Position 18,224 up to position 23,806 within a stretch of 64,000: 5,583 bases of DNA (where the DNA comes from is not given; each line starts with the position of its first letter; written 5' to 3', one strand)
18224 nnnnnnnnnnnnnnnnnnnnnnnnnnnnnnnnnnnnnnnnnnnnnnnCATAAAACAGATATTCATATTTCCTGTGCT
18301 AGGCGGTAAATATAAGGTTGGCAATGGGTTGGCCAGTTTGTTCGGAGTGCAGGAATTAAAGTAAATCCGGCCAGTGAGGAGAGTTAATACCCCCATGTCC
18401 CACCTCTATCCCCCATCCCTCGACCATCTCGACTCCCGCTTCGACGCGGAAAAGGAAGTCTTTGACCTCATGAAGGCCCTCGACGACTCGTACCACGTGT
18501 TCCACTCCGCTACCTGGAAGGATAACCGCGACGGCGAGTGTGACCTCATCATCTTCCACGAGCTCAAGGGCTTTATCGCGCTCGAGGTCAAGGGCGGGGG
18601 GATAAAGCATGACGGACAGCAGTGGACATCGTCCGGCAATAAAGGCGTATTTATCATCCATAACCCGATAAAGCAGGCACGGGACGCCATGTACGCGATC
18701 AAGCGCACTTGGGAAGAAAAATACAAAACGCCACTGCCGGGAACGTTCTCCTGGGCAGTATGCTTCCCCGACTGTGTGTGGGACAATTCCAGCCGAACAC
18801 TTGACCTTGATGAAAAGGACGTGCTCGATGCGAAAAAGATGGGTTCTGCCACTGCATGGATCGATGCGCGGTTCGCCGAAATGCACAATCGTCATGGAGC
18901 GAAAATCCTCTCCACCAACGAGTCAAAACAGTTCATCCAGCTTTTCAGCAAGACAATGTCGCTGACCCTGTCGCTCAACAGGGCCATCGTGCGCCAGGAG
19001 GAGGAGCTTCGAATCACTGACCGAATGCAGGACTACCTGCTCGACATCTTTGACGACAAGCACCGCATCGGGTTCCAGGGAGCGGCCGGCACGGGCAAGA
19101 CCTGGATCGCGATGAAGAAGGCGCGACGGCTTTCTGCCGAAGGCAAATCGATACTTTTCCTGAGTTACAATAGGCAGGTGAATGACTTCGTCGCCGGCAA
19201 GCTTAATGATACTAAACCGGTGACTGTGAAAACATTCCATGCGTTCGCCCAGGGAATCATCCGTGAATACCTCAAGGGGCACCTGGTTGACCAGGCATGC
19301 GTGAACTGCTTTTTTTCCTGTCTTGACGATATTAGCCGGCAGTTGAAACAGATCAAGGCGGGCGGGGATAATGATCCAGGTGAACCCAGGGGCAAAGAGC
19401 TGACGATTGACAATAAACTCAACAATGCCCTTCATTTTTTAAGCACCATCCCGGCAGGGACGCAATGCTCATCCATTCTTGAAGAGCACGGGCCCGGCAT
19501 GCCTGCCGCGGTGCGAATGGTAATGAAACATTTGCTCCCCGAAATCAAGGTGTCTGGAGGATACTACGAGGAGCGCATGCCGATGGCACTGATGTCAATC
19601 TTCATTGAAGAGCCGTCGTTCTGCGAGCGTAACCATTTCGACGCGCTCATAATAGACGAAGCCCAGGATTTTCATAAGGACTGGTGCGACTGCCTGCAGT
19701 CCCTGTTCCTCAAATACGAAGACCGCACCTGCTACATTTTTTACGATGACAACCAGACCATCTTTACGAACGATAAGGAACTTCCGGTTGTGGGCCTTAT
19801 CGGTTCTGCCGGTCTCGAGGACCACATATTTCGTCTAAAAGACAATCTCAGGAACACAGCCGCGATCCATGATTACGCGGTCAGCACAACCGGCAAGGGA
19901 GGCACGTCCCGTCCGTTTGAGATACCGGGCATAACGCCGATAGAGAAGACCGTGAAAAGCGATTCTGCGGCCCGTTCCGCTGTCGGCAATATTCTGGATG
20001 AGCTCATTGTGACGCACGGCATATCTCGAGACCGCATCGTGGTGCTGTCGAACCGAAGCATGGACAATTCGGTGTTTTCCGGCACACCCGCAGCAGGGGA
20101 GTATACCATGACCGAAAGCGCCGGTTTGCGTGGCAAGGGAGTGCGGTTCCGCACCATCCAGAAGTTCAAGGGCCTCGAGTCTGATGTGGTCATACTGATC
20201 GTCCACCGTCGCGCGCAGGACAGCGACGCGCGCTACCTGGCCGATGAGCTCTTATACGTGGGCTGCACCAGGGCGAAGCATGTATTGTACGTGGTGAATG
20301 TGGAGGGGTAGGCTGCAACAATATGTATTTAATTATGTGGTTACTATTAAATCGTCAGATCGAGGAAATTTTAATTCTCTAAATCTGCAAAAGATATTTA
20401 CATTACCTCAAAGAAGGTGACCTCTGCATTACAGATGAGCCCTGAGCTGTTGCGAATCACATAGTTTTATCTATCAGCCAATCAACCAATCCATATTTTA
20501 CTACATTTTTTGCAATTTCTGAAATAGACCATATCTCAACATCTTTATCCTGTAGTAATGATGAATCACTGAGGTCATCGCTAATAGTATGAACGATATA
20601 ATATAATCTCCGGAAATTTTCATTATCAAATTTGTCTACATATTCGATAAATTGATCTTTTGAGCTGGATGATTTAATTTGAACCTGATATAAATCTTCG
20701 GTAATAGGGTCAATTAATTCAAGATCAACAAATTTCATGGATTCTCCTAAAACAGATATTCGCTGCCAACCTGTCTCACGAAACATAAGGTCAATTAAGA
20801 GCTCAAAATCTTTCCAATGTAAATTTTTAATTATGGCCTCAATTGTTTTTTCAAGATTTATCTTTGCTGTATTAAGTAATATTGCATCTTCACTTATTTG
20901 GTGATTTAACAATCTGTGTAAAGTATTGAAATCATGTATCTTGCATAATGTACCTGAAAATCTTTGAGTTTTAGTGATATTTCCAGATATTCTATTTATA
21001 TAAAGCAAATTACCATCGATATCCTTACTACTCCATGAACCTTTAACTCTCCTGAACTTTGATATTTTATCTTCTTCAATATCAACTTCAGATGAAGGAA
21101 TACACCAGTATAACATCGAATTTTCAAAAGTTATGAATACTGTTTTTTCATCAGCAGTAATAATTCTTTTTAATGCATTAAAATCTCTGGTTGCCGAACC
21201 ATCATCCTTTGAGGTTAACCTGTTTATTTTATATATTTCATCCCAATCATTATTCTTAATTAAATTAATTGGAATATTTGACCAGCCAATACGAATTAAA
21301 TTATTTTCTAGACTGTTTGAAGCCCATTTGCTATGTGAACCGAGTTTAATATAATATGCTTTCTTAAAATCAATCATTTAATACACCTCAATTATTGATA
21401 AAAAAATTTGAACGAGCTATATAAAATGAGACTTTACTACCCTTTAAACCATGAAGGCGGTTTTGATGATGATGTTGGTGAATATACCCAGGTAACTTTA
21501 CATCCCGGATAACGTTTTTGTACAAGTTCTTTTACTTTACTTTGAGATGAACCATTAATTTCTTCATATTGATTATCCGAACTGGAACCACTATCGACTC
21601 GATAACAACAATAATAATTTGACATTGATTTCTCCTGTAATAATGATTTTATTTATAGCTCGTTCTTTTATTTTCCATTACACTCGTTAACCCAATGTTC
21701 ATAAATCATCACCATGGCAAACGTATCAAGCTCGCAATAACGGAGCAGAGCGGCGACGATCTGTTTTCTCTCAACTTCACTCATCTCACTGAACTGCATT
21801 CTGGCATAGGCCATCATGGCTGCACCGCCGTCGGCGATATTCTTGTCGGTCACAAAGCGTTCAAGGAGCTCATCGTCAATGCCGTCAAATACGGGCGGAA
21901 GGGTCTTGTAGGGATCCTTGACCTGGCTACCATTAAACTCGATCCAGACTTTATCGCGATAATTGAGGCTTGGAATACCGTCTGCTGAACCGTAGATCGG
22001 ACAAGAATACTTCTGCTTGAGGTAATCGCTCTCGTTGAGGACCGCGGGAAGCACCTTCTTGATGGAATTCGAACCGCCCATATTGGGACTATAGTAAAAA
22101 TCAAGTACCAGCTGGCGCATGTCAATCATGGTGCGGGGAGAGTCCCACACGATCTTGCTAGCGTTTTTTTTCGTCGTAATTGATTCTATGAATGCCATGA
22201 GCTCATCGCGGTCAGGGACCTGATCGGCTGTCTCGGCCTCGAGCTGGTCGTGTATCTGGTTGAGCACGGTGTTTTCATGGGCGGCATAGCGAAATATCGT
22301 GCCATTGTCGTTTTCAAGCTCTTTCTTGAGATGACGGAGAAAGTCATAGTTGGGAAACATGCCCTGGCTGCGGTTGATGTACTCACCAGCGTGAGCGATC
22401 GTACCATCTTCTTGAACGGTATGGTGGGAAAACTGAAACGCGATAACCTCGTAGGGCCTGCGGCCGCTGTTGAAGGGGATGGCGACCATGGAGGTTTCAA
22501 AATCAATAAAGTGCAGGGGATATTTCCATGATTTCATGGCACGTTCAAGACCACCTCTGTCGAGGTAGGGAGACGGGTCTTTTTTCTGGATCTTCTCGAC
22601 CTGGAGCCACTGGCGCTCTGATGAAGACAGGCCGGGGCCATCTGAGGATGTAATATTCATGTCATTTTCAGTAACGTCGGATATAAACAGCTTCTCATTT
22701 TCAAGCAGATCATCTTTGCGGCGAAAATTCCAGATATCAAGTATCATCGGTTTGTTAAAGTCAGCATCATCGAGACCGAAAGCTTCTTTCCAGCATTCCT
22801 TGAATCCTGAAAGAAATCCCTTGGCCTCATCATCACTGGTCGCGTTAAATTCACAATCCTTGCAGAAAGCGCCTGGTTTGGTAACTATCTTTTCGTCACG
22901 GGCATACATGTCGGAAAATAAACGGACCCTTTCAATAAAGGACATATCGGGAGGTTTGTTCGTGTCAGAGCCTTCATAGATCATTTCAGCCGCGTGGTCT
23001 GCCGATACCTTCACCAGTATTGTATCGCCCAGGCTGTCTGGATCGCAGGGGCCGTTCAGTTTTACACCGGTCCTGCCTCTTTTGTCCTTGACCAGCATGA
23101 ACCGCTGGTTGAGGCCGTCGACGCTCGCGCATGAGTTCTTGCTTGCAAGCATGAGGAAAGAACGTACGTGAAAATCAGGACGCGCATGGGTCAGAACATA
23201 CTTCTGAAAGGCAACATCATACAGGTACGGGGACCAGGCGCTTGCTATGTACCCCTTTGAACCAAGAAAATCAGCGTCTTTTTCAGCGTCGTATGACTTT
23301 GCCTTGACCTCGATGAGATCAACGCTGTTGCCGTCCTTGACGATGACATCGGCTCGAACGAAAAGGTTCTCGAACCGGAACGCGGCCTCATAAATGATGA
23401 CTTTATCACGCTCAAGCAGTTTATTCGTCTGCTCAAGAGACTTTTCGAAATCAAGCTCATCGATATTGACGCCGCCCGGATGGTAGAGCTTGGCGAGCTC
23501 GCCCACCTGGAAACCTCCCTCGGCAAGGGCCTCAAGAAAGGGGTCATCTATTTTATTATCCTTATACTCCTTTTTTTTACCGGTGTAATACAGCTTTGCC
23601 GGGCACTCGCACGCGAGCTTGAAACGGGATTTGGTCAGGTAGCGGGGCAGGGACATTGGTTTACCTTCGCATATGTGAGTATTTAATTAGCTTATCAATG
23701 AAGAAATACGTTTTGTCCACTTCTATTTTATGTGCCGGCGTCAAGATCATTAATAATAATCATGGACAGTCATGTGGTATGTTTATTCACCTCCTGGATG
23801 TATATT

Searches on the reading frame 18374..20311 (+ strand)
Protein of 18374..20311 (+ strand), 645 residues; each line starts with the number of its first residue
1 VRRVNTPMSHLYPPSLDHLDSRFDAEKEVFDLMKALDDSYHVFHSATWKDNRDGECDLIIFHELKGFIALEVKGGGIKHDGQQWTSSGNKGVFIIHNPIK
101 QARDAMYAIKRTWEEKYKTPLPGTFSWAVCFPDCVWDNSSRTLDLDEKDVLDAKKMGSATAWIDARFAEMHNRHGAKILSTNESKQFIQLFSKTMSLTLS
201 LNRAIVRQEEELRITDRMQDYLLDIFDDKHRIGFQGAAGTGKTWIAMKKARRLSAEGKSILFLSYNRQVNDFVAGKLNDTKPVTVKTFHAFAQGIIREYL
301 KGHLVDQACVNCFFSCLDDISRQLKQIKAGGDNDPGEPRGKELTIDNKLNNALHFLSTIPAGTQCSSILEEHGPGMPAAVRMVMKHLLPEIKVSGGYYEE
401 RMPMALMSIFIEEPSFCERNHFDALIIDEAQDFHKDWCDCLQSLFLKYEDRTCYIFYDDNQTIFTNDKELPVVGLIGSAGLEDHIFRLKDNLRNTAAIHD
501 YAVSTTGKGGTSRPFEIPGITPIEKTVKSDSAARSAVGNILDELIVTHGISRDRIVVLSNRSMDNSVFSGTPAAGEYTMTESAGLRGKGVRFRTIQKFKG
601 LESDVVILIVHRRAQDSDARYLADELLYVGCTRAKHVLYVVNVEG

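Call 10: search_protein_families(library=pfam, proteins=[window:18374-20311:+], max_evalue=0.001)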
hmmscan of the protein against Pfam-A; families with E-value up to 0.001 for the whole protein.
window:18374-20311:+ (645 aa): 9 families
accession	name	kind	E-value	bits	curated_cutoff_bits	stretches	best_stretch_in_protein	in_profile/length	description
PF08378.17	NERD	-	2.3e-12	47.8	22.1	1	23-117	3-99/111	Nuclease-related domain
PF13538.12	UvrD_C_2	-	2.2e-08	34.3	27.4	1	592-641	4-52/52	UvrD-like helicase C-terminal domain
PF00580.27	UvrD-helicase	-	1.8e-07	31.5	23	1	236-464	20-253/271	UvrD/REP helicase N-terminal domain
PF09848.15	SLFN-g3_helicase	-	8.9e-07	28.9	24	0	235-286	7-60/354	Schlafen group 3, DNA/RNA helicase domain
PF04851.21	ResIII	-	2.7e-06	27.8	22.5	1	219-292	20-84/164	Type III restriction enzyme, res subunit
PF01443.25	Viral_helicase1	-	6.2e-06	26.6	21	0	585-641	172-227/228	Viral superfamily 1 RNA helicase core domain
PF13087.12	AAA_12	-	5e-05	23.4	27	1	553-641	110-191/195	AAA domain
PF13245.12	AAA_19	-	0.00017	22.2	25.1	1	235-463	17-130/134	AAA domain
PF01695.23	IstB_IS21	-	0.0008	19.4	24.1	0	223-280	86-143/238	IstB-like ATP binding protein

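Call 40: search_protein_families(library=ncbifam, proteins=[window:18374-20311:+], max_evalue=0.01)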
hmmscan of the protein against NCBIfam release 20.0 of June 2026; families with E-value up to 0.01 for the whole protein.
window:18374-20311:+ (645 aa): 6 families
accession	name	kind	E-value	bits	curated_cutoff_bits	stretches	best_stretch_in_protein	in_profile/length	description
NF041464.1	HelD_BACSU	equivalog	2.8e-10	38.8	419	1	398-643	525-764/779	RNA polymerase recycling motor HelD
NF053713.1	helicas_STM2767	equivalog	8.5e-05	21.1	550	0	418-469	314-361/665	STM2767 family DEAD/DEAH box helicase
NF005304.0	PRK06835.1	equivalog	9.1e-05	21.7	215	1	204-282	158-236/330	ATP-binding protein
NF038214.1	IS21_help_AAA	equivalog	0.00076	19.2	200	1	227-282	88-143/232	IS21-like element helper ATPase IstB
TIGR01073.1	pcrA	equivalog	0.004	15.6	911.2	0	587-642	546-609/725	DNA helicase PcrA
NF008276.0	PRK11054.1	equivalog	0.0061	15.1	543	0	237-298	217-285/684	DNA helicase IV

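Call 58: search_protein_families(library=padloc, proteins=[window:18374-20311:+], max_evalue=0.001)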
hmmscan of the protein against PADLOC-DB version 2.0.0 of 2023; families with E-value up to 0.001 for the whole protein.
window:18374-20311:+ (645 aa): 21 families
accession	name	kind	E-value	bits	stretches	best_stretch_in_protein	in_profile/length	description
PDLC03813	RTasNERD-Hel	-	8.7e-49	165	2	9-280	2-275/519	DRT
PDLC01087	C3a187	-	7.6e-30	102.2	2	14-299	6-284/559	NERD+UvrD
PDLC00132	GajB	-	2e-12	44.6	1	235-544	22-336/625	UrvD helicase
PDLC02350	AbiO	-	1e-11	42.3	1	418-501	254-335/468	AbiO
PDLC00104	GajB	-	1.5e-10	38.5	1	225-299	11-95/574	UrvD helicase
PDLC02372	Nhi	-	7.4e-10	36.1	1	419-501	261-337/470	-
PDLC00113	GajB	-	4.1e-09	33.5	1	419-469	173-224/579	UrvD helicase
PDLC03802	RTasHel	-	9.2e-09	32.7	0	237-303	26-95/675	DRT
PDLC00127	GajB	-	5.7e-08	29.7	1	586-641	502-565/594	UrvD helicase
PDLC00122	GajB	-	2.8e-07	27.8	0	225-302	12-94/502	UrvD helicase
PDLC00111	GajB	-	2.8e-07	27.6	0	242-299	38-103/625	UrvD helicase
PDLC00135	GajB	-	6.7e-06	23.3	0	224-300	15-92/603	UrvD helicase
PDLC00143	GajB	-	7.7e-06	22.7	0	244-299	48-103/632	UrvD helicase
PDLC00128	GajB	-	9.4e-06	22.6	0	212-305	10-110/685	UrvD helicase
PDLC00109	GajB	-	2.5e-05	20.9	0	237-325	14-100/647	UrvD helicase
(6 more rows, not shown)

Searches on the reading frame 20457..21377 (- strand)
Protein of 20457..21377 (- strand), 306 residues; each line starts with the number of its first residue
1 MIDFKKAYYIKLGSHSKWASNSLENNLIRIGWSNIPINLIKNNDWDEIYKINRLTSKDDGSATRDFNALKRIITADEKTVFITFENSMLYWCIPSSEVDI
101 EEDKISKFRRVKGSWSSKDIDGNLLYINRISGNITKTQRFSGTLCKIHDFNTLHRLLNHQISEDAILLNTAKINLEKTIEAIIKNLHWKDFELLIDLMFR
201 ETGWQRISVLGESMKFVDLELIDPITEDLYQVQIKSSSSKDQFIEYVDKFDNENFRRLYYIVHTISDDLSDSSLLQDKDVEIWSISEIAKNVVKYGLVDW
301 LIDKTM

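Call 9: search_protein_families(library=padloc, proteins=[window:20457-21377:-], max_evalue=0.001)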
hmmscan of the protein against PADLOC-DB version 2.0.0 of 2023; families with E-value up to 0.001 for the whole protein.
window:20457-21377:- (306 aa): 1 family
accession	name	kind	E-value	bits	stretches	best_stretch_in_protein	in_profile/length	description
PDLC04806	PDC-S02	-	3.5e-05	21.2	1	15-212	11-211/324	-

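Call 10: search_protein_families(library=pfam, proteins=[window:20457-21377:-], max_evalue=0.001)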
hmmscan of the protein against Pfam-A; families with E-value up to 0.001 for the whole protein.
window:20457-21377:- (306 aa): 0 families

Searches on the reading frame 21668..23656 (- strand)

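Call 9: search_protein_families(library=padloc, proteins=[window:21668-23656:-], max_evalue=0.001)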
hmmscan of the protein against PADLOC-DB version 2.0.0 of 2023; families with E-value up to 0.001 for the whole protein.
window:21668-23656:- (662 aa): 0 families

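Call 10: search_protein_families(library=pfam, proteins=[window:21668-23656:-], max_evalue=0.001)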
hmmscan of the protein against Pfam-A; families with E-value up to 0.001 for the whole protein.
window:21668-23656:- (662 aa): 1 family
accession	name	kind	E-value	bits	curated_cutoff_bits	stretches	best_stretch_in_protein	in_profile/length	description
PF11074.14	DUF2779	-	2.4e-22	80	23.3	1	382-531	1-126/126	Domain of unknown function(DUF2779)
